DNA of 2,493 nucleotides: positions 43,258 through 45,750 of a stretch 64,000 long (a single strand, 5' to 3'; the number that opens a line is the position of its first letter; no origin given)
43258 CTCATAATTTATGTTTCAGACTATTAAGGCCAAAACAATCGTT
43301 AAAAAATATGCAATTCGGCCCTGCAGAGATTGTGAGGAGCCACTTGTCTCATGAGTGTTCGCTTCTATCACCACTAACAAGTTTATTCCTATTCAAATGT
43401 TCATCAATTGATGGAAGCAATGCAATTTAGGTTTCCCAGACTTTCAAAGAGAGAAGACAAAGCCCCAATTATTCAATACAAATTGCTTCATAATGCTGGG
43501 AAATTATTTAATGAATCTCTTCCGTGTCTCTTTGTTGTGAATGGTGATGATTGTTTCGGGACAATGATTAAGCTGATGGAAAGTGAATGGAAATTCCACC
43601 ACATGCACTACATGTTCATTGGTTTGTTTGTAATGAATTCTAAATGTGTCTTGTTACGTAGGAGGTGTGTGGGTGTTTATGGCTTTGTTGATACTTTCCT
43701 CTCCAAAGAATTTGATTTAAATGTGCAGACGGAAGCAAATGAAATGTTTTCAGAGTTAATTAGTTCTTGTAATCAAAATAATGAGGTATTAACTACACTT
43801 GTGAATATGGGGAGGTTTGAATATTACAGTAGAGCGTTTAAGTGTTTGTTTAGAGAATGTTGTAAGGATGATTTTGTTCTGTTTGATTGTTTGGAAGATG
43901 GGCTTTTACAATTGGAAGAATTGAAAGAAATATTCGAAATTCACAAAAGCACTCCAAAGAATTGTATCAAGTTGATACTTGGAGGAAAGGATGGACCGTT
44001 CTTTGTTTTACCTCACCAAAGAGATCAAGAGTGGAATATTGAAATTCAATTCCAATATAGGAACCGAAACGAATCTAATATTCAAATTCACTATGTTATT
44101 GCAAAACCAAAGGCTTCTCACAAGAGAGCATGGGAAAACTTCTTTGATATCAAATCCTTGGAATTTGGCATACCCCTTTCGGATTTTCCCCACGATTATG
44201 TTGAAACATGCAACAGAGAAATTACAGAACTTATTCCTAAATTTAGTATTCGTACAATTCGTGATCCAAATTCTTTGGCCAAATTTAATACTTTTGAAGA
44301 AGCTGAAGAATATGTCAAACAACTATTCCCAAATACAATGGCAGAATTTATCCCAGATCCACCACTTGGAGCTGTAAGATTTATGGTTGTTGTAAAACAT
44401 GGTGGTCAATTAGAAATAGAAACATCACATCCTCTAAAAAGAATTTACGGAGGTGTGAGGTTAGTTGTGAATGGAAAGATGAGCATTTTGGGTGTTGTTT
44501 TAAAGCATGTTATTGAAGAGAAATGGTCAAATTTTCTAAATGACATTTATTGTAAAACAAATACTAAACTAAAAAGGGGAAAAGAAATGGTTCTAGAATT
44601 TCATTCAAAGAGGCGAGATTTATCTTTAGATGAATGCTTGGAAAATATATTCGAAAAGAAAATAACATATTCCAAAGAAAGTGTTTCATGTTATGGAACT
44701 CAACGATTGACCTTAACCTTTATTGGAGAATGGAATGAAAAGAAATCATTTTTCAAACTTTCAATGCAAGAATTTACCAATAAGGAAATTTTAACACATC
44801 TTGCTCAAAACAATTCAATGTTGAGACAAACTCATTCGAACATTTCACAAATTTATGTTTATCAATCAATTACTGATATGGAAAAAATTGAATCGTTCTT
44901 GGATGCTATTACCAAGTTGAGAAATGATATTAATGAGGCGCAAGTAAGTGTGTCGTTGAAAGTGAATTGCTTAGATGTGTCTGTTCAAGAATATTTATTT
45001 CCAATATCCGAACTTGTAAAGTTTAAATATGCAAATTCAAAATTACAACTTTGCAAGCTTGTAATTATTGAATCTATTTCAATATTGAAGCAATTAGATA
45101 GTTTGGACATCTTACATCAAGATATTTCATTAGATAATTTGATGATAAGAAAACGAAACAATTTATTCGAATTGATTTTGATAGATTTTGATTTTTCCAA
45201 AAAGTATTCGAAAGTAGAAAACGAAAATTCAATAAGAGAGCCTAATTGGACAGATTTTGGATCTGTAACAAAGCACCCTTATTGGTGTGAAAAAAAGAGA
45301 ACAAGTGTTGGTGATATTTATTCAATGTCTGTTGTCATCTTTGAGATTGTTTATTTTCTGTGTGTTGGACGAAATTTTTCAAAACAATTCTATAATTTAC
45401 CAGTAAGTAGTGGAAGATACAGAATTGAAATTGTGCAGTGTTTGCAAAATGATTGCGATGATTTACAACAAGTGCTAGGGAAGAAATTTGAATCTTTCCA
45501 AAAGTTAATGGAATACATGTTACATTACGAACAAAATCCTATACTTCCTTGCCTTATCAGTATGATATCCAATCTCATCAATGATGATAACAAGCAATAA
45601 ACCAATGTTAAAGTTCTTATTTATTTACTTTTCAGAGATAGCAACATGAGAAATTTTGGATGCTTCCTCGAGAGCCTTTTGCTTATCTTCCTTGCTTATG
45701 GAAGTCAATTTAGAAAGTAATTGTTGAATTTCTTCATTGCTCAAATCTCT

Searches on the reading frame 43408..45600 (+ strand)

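Call 50: search_protein_families(library=pfam, proteins=[window:43408-45600:+], max_evalue=0.001)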
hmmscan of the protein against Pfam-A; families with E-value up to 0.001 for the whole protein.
window:43408-45600:+ (730 aa): 2 families
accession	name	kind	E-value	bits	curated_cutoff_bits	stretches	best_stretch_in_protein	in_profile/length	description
PF17667.7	Pkinase_fungal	-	1.2e-08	34.6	24.1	1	540-606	280-347/387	Fungal protein kinase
PF00069.31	Pkinase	-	3e-06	27.3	31.7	1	549-709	100-248/263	Protein kinase domain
